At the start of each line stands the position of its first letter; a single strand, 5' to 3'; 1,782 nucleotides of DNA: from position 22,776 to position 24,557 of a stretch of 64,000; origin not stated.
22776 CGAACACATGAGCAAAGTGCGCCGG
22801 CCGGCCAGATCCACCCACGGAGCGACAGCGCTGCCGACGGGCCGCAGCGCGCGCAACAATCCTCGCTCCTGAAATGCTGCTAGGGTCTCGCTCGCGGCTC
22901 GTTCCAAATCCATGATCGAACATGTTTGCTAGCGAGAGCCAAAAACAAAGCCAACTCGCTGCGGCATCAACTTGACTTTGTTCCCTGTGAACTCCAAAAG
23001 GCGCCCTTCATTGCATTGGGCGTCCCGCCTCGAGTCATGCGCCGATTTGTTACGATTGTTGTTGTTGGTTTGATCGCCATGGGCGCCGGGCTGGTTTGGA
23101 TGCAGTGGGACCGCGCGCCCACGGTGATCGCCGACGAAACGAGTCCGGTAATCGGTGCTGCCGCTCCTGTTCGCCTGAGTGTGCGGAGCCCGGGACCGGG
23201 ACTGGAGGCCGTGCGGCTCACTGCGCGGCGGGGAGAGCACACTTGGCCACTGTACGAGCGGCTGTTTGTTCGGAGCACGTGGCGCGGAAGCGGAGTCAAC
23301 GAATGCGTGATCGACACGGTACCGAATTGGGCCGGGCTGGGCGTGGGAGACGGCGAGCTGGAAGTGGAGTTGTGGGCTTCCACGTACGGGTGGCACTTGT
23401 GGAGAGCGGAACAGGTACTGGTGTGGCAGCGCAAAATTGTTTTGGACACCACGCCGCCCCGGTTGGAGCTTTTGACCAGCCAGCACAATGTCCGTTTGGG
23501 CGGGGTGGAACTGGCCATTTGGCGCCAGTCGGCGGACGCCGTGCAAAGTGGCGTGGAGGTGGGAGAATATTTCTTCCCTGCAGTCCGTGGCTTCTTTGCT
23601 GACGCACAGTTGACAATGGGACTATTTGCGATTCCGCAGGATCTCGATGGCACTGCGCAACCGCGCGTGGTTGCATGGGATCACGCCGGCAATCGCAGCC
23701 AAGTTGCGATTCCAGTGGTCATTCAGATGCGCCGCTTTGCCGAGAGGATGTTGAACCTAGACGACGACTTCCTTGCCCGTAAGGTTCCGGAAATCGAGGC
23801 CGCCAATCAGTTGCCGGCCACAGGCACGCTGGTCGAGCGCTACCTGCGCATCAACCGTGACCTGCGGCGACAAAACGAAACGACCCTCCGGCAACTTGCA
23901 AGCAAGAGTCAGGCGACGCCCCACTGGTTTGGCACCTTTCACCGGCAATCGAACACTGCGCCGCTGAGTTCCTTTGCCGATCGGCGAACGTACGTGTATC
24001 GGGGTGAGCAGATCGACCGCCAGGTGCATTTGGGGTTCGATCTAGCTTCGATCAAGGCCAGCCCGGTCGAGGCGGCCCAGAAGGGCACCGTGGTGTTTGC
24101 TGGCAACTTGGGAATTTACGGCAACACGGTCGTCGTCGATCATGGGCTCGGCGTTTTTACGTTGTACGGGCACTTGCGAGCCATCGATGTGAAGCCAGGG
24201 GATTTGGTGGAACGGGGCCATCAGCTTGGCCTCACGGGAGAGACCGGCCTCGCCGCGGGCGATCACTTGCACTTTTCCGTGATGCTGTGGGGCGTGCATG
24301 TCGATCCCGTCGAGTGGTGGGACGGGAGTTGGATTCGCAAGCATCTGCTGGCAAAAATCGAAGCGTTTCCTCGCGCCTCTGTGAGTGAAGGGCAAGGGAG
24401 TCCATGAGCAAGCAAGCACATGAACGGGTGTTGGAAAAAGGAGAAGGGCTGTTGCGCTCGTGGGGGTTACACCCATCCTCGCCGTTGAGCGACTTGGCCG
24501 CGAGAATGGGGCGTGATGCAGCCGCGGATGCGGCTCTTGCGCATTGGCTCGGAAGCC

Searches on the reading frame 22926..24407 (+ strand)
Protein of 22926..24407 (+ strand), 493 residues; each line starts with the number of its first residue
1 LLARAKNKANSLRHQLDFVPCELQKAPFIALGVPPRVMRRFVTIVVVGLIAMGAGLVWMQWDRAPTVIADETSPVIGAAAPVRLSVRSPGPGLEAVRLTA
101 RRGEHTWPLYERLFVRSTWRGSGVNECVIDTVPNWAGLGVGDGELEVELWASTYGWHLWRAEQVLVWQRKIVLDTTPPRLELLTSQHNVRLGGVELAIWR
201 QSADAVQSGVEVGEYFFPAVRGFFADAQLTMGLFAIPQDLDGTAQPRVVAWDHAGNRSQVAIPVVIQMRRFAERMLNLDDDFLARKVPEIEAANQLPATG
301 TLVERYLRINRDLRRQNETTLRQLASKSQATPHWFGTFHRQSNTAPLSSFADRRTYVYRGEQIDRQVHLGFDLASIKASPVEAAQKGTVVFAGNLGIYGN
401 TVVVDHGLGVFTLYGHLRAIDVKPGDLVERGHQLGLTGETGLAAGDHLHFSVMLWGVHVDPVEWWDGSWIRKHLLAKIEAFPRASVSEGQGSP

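Call 65: search_protein_families(library=pfam, proteins=[window:22926-24407:+], max_evalue=0.0001)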
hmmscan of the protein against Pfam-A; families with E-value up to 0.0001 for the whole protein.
window:22926-24407:+ (493 aa): 1 family
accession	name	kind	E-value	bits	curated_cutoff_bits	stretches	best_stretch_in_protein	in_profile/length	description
PF01551.29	Peptidase_M23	-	4e-27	94.7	28.7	1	367-461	2-96/96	Peptidase family M23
